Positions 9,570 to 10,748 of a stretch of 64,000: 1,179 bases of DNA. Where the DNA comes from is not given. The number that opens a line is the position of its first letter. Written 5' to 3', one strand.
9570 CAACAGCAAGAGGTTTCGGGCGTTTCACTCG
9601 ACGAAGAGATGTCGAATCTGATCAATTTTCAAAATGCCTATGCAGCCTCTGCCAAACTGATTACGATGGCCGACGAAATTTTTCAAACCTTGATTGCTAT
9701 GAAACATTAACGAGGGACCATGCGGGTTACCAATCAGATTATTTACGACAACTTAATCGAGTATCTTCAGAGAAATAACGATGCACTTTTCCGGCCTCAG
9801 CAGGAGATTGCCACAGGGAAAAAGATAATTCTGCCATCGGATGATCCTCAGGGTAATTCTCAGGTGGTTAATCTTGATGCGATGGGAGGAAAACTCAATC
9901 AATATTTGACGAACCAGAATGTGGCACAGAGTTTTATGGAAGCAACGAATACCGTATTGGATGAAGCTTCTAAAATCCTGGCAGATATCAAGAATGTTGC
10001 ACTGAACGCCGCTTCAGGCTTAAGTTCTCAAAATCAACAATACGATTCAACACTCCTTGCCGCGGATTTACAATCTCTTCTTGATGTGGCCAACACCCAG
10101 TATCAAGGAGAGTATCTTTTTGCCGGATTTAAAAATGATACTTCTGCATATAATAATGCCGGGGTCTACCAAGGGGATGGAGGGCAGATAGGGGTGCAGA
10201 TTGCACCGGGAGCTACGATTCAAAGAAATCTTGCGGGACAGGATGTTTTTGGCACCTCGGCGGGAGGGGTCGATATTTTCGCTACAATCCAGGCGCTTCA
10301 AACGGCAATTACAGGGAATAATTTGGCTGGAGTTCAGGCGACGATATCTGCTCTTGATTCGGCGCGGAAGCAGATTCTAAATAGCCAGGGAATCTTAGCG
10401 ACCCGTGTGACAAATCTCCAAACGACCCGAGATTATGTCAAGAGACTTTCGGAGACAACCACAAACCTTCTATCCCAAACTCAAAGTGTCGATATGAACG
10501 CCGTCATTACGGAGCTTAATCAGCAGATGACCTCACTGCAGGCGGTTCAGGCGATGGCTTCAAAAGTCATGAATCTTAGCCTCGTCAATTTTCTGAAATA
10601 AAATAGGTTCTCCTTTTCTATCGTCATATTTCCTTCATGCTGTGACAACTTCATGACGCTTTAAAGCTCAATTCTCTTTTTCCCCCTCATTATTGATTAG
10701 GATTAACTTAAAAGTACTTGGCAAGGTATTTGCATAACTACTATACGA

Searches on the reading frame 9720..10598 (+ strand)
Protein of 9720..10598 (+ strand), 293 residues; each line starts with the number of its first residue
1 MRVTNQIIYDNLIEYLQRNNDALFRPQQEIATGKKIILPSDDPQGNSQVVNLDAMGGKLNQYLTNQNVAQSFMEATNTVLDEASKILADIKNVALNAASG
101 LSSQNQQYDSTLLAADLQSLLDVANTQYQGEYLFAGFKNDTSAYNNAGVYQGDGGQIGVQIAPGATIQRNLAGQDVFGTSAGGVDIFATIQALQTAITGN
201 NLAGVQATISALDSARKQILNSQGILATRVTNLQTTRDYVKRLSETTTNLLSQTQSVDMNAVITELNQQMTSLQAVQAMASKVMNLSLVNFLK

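Call 5: search_protein_families(library=pfam, proteins=[window:9720-10598:+], max_evalue=0.01)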
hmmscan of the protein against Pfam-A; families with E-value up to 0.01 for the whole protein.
window:9720-10598:+ (293 aa): 1 family
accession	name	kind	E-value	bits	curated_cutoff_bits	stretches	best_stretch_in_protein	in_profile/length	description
PF00669.25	Flagellin_N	-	3.7e-19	69.6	26.6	1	5-137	3-137/139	Bacterial flagellin N-terminal helical region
